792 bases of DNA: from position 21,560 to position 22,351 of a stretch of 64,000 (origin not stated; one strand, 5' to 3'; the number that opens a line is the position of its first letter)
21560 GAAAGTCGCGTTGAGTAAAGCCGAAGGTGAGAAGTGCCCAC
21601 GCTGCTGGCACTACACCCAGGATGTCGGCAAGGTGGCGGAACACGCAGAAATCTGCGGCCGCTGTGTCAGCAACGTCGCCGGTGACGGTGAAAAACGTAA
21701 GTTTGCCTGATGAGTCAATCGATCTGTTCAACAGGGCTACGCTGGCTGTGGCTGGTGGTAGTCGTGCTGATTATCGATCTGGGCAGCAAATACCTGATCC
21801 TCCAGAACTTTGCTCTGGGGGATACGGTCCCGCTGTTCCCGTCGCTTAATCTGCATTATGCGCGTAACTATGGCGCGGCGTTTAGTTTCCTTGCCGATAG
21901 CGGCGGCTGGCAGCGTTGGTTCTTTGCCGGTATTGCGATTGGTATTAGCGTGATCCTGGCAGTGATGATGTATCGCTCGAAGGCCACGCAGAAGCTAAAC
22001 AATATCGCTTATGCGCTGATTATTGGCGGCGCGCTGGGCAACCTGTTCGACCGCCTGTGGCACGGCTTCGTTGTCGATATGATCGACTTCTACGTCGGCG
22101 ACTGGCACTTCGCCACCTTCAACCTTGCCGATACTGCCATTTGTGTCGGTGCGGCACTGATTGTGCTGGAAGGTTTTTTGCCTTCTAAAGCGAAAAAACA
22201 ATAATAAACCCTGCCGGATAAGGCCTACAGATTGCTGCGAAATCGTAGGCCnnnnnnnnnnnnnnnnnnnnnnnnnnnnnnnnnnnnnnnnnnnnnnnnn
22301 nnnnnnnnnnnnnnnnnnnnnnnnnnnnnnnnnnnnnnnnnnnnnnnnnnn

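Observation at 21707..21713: Several operons show start/stop codon overlaps suggesting translational coupling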

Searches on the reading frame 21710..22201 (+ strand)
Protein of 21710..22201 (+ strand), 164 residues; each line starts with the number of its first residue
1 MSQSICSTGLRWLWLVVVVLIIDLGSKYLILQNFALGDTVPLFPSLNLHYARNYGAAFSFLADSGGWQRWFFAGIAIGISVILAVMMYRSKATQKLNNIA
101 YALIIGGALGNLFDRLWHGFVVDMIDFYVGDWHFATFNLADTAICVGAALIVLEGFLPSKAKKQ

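Call 42: find_homologous_proteins(query=window:21710-22201:+, max_evalue=1e-20)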
Query window:21710-22201:+ (164 aa): 7833 proteins with E <= 1e-20 among 8000 candidates; the best 120 are listed.
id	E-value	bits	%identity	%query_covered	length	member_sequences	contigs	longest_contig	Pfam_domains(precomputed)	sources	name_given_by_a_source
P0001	9.1e-156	532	96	91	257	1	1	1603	PF01252.24,PF26397.1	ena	-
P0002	8.2e-103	359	100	99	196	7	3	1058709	PF01252.24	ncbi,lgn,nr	ncbi:lipoprotein signal peptidase [Escherichia coli]|nr:lipoprotein signal peptidase [Escherichia co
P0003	1.2e-102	359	100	99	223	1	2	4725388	PF01252.24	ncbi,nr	ncbi:lipoprotein signal peptidase [Escherichia coli]|nr:lipoprotein signal peptidase [Escherichia co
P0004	1.7e-102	358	99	100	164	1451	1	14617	PF01252.24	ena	-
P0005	2.9e-102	358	99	100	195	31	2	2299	PF01252.24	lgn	-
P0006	1.4e-98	346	96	100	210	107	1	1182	PF01252.24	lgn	-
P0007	1.5e-98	346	96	100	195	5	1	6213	PF01252.24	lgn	-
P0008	3.5e-98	344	100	95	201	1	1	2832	PF01252.24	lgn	-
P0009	3.1e-97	341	91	100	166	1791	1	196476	PF01252.24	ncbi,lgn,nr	ncbi:TPA: signal peptidase II [Enterobacter hormaechei]|nr:signal peptidase II [Enterobacter hormaec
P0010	1.2e-94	333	89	100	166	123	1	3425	PF01252.24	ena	-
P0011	2.2e-94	332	91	100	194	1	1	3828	PF01252.24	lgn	-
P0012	4.6e-94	331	99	93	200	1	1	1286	PF11076.14,PF01252.24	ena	-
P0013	1.2e-93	330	95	100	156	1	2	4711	PF01252.24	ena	-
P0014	1.5e-93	329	90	100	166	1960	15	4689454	PF01252.24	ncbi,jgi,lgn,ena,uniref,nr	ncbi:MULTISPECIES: signal peptidase II [Kosakonia]|uniref:signal peptidase II n=1 Tax=Kosakonia TaxI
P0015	1.5e-93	329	96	100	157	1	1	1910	PF01252.24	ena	-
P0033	9.0e-88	310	83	100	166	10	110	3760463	PF01252.24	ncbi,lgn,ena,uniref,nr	ncbi:lipoprotein signal peptidase [Edwardsiella piscicida]|uniref:Lipoprotein signal peptidase n=3 T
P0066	2.7e-81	289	81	98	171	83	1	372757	PF01252.24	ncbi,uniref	ncbi:signal peptidase II [Pectobacterium punjabense]|uniref:signal peptidase II n=1 Tax=Pectobacteri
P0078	5.2e-79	282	79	98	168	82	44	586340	PF01252.24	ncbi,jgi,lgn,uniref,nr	ncbi:signal peptidase II [Serratia fonticola]|jgi:signal peptidase II|uniref:signal peptidase II n=1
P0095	1.9e-75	270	73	100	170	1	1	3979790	PF01252.24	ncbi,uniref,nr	ncbi:signal peptidase II [Xenorhabdus taiwanensis]|uniref:Lipoprotein signal peptidase n=1 Tax=Xenor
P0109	1.6e-74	267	74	99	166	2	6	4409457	PF01252.24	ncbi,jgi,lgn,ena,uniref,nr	ncbi:signal peptidase II [Pantoea sp. NPDC088449]|uniref:Lipoprotein signal peptidase n=1 Tax=Candid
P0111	1.8e-74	267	71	99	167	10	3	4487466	PF01252.24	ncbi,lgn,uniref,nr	ncbi:signal peptidase II [Tatumella citrea]|uniref:Lipoprotein signal peptidase n=1 Tax=Tatumella ci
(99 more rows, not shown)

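Call 43: find_encoding_contigs(protein=P0009, flank=1500, max_places=1)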
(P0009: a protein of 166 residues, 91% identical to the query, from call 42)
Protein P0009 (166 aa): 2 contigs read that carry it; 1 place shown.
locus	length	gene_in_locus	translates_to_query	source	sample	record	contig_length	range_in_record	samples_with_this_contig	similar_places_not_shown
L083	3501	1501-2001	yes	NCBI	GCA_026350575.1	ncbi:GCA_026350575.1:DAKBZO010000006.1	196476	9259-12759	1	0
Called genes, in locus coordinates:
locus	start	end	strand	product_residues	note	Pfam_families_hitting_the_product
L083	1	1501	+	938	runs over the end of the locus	PF00133:tRNA-synt_1, PF09334:tRNA-synt_1g, PF01406:tRNA-synt_1e (weak), PF01921:tRNA-synt_1f (weak), PF08264:Anticodon_1, PF06827:zf-FPG_IleRS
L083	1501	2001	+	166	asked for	PF01252:Peptidase_A8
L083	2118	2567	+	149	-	PF00254:FKBP_C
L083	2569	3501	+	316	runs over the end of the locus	PF02401:LYTB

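Call 44: find_encoding_contigs(protein=P0033, flank=1500, max_places=1)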
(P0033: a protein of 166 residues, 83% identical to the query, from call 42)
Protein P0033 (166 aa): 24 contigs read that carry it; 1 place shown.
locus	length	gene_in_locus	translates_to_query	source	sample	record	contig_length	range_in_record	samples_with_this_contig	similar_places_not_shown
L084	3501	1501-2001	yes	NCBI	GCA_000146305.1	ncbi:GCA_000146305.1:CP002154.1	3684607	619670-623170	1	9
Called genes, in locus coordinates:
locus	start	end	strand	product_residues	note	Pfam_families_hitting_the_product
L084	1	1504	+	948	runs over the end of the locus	PF00133:tRNA-synt_1, PF01921:tRNA-synt_1f (faint), PF09334:tRNA-synt_1g, PF13603:tRNA-synt_1_2 (weak), PF01406:tRNA-synt_1e (weak), PF08264:Anticodon_1, PF06827:zf-FPG_IleRS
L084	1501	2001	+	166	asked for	PF01252:Peptidase_A8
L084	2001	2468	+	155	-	PF00254:FKBP_C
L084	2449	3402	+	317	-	PF02401:LYTB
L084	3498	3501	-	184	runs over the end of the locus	PF01161:PBP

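Call 45: find_encoding_contigs(protein=P0066, flank=1500, max_places=1)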
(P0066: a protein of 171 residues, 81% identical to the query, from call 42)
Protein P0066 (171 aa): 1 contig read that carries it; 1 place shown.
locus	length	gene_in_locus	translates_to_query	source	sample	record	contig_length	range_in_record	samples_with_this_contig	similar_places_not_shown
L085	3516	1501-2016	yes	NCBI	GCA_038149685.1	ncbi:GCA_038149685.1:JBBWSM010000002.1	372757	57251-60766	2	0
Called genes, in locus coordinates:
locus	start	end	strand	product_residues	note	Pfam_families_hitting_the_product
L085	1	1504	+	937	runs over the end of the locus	PF00133:tRNA-synt_1, PF01406:tRNA-synt_1e (faint), PF09334:tRNA-synt_1g, PF08264:Anticodon_1, PF06827:zf-FPG_IleRS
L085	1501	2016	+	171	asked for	PF01252:Peptidase_A8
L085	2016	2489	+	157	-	PF00254:FKBP_C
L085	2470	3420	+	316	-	PF02401:LYTB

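Call 46: find_encoding_contigs(protein=P0078, flank=1500, max_places=1)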
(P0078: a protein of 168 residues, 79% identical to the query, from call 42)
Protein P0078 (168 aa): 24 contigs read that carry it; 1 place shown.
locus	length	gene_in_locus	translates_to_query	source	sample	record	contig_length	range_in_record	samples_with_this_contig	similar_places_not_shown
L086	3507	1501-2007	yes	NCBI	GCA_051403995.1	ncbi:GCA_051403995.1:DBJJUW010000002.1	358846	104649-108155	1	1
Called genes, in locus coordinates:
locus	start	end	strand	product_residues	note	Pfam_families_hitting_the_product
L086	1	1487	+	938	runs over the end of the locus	PF00133:tRNA-synt_1, PF09334:tRNA-synt_1g, PF13603:tRNA-synt_1_2 (weak), PF01406:tRNA-synt_1e (weak), PF01921:tRNA-synt_1f (weak), PF08264:Anticodon_1, PF06827:zf-FPG_IleRS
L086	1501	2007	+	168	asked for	PF01252:Peptidase_A8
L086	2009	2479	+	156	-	PF00254:FKBP_C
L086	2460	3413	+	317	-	PF02401:LYTB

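Call 47: find_encoding_contigs(protein=P0095, flank=1500, max_places=1)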
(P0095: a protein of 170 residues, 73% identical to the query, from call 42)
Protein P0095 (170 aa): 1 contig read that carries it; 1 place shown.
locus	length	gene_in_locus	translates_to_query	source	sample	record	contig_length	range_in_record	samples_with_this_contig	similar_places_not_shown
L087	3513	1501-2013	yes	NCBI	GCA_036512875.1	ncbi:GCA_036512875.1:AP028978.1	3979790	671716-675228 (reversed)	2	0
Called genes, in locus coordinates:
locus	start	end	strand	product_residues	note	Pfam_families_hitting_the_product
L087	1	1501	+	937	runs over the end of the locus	PF00133:tRNA-synt_1, PF09334:tRNA-synt_1g, PF01406:tRNA-synt_1e (weak), PF01921:tRNA-synt_1f (weak), PF08264:Anticodon_1, PF06827:zf-FPG_IleRS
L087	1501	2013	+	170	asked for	PF01252:Peptidase_A8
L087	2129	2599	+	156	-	PF00254:FKBP_C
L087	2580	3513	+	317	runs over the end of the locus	PF02401:LYTB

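Call 48: find_encoding_contigs(protein=P0109, flank=1500, max_places=1)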
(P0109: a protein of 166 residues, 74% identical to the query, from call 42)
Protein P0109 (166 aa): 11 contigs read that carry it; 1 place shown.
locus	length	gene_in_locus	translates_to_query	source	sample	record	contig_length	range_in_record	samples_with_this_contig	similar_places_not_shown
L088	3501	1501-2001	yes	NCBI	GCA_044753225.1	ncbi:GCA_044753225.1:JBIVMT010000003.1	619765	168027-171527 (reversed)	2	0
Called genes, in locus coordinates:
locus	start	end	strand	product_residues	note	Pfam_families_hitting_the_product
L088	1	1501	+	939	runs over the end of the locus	PF00133:tRNA-synt_1, PF01921:tRNA-synt_1f (faint), PF09334:tRNA-synt_1g, PF01406:tRNA-synt_1e (weak), PF08264:Anticodon_1, PF06827:zf-FPG_IleRS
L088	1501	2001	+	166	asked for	PF01252:Peptidase_A8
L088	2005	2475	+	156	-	PF00254:FKBP_C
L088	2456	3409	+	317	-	PF02401:LYTB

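Call 49: find_encoding_contigs(protein=P0111, flank=1500, max_places=1)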
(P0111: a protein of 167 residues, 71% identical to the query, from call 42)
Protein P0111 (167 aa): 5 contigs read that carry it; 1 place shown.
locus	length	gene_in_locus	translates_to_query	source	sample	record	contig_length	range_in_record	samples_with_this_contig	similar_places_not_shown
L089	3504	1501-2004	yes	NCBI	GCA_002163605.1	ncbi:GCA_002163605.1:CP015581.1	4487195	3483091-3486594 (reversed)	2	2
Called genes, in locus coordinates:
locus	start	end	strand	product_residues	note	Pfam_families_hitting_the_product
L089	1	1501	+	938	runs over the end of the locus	PF00133:tRNA-synt_1, PF01921:tRNA-synt_1f (faint), PF09334:tRNA-synt_1g, PF13603:tRNA-synt_1_2 (faint), PF01406:tRNA-synt_1e (weak), PF08264:Anticodon_1, PF06827:zf-FPG_IleRS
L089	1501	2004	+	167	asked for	PF01252:Peptidase_A8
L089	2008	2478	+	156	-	PF00254:FKBP_C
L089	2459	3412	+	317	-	PF02401:LYTB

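Call 50: find_encoding_contigs(protein=P0014, flank=1500, max_places=1)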
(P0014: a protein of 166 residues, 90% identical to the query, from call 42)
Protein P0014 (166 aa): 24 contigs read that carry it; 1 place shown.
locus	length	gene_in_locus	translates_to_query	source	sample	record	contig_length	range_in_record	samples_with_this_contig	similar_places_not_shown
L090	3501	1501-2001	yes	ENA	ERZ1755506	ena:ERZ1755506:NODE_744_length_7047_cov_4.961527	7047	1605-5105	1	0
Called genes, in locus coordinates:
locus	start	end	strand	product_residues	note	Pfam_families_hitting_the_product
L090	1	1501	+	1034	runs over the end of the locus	?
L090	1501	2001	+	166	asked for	PF01252:Peptidase_A8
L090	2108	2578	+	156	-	PF00254:FKBP_C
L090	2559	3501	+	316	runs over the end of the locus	PF02401:LYTB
